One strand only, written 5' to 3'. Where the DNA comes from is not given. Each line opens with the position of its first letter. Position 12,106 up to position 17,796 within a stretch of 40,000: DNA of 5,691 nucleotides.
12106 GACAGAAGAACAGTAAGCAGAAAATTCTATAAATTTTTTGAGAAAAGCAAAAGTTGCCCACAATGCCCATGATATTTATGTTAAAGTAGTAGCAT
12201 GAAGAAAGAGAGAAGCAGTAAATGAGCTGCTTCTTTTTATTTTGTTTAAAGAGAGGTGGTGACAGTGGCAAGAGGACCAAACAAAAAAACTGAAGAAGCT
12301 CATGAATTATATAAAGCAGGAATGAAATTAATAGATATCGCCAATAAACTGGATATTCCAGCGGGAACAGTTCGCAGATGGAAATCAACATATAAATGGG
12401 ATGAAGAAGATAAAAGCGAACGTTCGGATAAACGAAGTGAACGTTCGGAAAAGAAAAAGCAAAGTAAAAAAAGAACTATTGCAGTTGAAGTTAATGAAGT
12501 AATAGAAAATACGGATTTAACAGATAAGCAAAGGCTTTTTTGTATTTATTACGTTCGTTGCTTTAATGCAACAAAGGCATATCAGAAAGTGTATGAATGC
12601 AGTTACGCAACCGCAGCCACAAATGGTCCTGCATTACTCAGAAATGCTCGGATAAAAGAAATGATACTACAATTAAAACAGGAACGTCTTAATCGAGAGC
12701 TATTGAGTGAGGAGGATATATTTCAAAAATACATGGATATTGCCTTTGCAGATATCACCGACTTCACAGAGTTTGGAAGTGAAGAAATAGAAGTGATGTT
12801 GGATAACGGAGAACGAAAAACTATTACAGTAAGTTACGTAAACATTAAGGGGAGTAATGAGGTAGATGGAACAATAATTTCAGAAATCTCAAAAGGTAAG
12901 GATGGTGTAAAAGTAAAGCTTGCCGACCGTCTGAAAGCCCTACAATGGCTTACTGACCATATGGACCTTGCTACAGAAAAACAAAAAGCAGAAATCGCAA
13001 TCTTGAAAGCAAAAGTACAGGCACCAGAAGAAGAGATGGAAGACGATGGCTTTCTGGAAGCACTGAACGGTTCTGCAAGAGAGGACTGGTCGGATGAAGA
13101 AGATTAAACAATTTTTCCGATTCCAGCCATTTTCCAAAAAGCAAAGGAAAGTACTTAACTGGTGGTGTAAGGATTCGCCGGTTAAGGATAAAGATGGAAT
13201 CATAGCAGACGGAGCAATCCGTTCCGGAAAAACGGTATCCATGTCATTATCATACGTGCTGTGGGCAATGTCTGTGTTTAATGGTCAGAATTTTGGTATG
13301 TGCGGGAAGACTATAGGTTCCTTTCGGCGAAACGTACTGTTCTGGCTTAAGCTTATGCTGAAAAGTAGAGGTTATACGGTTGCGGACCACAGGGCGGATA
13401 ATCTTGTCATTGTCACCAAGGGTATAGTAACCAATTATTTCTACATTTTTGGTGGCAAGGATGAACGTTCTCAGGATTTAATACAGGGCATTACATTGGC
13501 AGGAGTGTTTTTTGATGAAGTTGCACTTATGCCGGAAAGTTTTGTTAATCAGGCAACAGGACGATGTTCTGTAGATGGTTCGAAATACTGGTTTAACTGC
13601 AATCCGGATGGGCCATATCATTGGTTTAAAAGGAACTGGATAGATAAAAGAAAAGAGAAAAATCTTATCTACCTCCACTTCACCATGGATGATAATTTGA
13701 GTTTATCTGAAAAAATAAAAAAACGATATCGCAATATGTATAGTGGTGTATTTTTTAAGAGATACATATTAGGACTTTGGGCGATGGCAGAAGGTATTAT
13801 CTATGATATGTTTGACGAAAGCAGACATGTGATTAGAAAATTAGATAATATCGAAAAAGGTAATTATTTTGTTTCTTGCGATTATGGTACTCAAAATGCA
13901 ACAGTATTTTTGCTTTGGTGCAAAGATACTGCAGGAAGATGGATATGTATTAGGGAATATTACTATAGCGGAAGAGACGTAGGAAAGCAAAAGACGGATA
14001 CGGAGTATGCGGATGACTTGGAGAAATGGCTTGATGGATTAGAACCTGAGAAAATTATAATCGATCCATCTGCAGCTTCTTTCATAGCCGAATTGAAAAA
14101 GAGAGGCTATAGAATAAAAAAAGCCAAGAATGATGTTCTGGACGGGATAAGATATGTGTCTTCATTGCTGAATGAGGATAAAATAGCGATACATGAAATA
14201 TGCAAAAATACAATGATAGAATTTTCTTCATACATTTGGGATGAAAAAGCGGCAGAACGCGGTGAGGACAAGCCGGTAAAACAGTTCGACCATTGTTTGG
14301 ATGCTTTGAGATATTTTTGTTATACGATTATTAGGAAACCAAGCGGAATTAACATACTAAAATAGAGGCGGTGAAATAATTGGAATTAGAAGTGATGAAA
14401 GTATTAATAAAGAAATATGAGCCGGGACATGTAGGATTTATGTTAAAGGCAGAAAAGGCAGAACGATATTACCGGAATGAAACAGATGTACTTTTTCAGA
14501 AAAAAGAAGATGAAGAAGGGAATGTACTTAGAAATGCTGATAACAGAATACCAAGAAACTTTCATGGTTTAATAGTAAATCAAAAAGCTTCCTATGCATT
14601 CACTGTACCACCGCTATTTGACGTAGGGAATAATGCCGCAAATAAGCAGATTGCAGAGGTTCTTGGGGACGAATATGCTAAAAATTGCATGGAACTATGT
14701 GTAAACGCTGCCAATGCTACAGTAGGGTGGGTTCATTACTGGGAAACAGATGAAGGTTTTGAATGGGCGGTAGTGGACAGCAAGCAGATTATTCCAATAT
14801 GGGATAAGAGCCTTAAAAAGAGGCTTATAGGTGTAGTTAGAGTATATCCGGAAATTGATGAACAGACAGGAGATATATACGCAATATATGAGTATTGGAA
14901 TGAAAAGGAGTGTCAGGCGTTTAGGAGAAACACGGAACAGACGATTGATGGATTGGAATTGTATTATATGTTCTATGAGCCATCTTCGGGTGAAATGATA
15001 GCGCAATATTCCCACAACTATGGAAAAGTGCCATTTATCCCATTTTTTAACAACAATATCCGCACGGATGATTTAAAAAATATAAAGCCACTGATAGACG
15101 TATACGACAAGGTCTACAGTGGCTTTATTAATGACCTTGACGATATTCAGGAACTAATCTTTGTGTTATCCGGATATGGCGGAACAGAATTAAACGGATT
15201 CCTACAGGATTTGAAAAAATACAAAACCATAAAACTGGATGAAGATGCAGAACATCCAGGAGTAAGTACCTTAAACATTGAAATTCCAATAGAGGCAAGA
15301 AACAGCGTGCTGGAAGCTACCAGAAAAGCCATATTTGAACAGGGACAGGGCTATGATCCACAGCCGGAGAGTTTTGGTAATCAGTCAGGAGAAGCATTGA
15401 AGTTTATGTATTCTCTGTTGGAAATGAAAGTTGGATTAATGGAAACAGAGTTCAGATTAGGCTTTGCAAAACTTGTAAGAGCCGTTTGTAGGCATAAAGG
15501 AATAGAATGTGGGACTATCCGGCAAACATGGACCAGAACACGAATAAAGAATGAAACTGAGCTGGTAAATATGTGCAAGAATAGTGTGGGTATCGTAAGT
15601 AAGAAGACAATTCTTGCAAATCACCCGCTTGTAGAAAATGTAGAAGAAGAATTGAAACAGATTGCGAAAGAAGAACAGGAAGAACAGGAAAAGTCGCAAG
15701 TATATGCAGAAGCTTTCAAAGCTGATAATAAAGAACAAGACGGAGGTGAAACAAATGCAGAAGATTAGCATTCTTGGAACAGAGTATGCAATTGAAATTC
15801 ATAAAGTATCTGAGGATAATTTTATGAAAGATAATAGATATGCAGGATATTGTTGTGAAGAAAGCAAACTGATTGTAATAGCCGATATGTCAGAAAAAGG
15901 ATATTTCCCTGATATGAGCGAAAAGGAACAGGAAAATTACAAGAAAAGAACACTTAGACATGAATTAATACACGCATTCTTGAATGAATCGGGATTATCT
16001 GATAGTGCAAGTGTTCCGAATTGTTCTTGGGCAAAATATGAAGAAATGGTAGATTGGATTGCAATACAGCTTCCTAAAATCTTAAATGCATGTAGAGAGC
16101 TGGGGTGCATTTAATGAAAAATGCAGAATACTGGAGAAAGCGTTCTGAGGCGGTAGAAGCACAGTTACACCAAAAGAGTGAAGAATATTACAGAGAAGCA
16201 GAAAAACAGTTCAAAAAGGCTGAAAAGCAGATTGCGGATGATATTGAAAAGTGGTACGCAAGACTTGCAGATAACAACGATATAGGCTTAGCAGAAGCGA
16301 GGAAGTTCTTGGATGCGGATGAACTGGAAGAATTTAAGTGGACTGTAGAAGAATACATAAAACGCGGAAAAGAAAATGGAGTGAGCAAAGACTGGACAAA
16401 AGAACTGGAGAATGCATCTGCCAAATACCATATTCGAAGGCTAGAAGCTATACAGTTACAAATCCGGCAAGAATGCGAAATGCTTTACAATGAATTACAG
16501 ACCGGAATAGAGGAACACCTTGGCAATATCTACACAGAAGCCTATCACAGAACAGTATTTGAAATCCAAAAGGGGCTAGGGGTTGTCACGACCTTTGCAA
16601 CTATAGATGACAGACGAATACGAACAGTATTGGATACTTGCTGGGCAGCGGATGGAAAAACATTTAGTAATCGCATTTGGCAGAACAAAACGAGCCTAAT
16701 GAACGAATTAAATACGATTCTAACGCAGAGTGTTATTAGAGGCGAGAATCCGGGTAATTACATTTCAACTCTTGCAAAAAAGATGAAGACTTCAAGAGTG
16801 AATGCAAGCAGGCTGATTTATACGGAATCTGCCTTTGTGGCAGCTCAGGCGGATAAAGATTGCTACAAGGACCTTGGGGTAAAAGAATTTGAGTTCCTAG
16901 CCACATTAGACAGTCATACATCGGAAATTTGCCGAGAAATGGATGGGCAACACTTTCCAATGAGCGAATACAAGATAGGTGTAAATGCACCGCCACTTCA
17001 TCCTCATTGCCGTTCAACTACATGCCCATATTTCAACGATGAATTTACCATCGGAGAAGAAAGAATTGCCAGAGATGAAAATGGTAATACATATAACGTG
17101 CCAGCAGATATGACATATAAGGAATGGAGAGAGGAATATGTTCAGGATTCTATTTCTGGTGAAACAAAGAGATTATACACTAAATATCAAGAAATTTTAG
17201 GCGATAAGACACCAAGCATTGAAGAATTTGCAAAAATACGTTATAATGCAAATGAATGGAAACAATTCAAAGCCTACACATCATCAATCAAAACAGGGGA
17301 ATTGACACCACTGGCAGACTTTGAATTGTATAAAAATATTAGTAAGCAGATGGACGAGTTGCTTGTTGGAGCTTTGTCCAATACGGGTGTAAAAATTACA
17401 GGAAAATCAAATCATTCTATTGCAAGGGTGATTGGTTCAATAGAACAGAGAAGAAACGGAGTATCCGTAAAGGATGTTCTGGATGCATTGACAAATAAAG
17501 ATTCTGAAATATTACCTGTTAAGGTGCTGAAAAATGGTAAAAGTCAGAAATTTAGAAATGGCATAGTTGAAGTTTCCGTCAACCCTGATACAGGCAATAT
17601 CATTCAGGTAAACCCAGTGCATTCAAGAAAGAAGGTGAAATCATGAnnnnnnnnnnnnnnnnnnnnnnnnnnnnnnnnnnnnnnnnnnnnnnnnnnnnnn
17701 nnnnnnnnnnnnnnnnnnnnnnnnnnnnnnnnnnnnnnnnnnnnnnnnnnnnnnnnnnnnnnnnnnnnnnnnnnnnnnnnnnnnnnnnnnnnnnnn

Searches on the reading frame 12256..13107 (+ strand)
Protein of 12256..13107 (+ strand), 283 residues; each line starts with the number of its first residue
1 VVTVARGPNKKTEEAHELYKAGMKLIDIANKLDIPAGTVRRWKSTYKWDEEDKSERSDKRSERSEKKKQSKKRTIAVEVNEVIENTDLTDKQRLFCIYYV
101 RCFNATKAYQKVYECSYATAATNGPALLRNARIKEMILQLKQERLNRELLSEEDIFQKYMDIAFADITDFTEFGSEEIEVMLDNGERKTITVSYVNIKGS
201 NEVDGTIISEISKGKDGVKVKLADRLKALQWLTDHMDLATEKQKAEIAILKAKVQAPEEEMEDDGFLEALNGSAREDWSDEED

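Call 66: search_protein_families(library=pfam, proteins=[window:12256-13107:+], max_evalue=0.001)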
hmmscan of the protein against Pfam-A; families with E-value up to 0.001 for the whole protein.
window:12256-13107:+ (283 aa): 5 families
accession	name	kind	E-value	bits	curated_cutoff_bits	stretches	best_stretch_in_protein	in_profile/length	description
PF03592.21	Terminase_2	-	2.5e-40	138.8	26.1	1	88-246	1-138/141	Terminase small subunit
PF10668.15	Phage_terminase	-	3.8e-07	30.2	22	1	6-61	5-61/67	Phage terminase small subunit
PF01527.26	HTH_Tnp_1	-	4.9e-05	23.9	24.1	1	14-71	15-71/75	Transposase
PF06056.18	Terminase_5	-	7.9e-05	23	20.3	1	14-56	5-47/58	Putative ATPase subunit of terminase (gpP-like)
PF13384.12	HTH_23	-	0.00042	20.5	24.6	0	18-46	13-41/50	Homeodomain-like domain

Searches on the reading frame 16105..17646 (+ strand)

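Call 66: search_protein_families(library=pfam, proteins=[window:16105-17646:+], max_evalue=0.001)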
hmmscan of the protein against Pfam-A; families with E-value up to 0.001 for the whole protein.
window:16105-17646:+ (513 aa): 1 family
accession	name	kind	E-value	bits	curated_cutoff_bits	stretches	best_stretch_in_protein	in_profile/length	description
PF04233.19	Phage_Mu_F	-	1.5e-19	71.2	29.6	1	201-306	2-111/112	Phage Mu protein F like protein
